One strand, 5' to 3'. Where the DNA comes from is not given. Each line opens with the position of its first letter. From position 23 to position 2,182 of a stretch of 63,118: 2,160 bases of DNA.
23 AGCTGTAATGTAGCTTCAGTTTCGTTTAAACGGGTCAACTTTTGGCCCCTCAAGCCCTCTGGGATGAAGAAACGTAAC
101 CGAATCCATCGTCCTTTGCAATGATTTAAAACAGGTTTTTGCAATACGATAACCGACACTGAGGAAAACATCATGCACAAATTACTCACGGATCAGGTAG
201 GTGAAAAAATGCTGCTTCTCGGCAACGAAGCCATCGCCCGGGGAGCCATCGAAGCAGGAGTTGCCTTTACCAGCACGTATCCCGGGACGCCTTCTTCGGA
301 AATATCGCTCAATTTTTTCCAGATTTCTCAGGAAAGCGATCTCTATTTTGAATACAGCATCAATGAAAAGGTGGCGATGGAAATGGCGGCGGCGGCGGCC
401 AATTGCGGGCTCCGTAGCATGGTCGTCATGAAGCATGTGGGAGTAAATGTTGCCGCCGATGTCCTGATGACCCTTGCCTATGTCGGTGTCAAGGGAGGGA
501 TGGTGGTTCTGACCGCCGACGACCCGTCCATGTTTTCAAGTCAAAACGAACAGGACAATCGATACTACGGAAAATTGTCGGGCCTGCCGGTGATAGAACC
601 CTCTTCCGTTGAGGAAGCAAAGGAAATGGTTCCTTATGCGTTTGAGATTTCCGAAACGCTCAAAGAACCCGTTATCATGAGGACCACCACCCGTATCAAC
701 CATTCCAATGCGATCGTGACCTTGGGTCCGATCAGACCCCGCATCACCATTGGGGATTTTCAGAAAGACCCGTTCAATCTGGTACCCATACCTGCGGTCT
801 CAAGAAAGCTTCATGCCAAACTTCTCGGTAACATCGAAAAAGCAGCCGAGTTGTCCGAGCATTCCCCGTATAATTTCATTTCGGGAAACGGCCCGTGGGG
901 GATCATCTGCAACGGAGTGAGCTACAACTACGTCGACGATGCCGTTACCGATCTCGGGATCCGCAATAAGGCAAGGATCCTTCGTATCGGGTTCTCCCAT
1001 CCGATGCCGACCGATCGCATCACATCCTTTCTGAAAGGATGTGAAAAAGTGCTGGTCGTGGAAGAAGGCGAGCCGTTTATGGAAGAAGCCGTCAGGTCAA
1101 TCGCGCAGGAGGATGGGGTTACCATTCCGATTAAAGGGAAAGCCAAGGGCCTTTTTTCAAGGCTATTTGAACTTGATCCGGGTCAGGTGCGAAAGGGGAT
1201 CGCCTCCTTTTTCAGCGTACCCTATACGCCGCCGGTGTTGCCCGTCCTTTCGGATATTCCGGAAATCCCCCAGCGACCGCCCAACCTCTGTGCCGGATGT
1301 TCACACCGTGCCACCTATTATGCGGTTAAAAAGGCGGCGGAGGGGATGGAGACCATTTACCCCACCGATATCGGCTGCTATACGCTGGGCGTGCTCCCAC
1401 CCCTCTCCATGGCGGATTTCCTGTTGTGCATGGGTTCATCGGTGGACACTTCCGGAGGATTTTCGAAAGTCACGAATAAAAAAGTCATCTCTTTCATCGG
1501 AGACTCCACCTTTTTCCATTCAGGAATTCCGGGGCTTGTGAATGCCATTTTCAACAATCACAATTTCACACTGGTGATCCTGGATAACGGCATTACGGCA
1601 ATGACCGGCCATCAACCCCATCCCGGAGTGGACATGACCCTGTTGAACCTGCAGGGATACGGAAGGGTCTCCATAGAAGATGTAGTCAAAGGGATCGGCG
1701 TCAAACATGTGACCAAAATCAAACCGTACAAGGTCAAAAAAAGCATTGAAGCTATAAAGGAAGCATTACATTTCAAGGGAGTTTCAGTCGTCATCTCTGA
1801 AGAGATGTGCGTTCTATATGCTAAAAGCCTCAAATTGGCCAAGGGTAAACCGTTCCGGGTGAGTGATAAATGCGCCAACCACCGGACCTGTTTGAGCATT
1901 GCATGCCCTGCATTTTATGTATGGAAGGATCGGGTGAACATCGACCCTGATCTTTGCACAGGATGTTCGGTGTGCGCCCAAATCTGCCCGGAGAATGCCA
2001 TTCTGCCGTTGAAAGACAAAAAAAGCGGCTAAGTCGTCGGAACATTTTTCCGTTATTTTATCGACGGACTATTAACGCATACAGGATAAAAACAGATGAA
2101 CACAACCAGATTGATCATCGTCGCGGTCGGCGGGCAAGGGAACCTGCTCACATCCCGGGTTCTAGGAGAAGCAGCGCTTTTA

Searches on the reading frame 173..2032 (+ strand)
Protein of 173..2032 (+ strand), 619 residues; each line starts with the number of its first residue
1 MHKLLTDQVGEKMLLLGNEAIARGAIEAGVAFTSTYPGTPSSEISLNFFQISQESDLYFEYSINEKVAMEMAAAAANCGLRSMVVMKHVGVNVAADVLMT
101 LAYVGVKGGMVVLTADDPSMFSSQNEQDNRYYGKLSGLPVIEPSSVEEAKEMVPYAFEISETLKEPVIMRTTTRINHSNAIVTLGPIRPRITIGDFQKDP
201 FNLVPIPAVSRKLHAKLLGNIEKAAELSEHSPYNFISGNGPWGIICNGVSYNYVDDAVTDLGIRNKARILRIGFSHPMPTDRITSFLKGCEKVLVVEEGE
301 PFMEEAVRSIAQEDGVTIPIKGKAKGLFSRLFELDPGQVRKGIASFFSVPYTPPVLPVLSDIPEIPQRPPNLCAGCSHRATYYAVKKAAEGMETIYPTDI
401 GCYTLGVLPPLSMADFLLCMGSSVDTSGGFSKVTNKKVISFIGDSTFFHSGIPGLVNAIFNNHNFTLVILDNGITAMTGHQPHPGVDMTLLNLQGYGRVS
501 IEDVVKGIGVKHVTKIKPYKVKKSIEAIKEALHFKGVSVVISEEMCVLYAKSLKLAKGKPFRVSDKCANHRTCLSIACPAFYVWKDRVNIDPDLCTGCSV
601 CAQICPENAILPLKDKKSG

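Call 59: search_protein_families(library=ncbifam, proteins=[window:173-2032:+], max_evalue=1e-10)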
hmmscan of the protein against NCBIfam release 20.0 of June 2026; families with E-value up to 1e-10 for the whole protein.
window:173-2032:+ (619 aa): 6 families
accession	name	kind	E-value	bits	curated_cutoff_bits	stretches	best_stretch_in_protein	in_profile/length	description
TIGR03336.1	IOR_alpha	equivalog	1.5e-227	756.6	650.9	1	12-610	2-595/595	indolepyruvate ferredoxin oxidoreductase subunit alpha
NF009589.0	PRK13030.1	subfamily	7.5e-39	133.2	816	1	30-486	56-548/1170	indolepyruvate ferredoxin oxidoreductase family protein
NF009588.0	PRK13029.1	subfamily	2.7e-28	98.5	952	2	13-308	40-360/1196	indolepyruvate ferredoxin oxidoreductase family protein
TIGR03710.1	OAFO_sf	subfamily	4.5e-19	68.4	482.75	0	8-84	189-265/561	2-oxoacid:acceptor oxidoreductase subunit alpha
NF005507.0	PRK07119.1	subfamily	2e-16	59.8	399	1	11-170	3-168/352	3-methyl-2-oxobutanoate dehydrogenase subunit VorB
NF006412.0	PRK08659.1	equivalog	2.5e-16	59.9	411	0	11-183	4-182/378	2-oxoacid:acceptor oxidoreductase subunit alpha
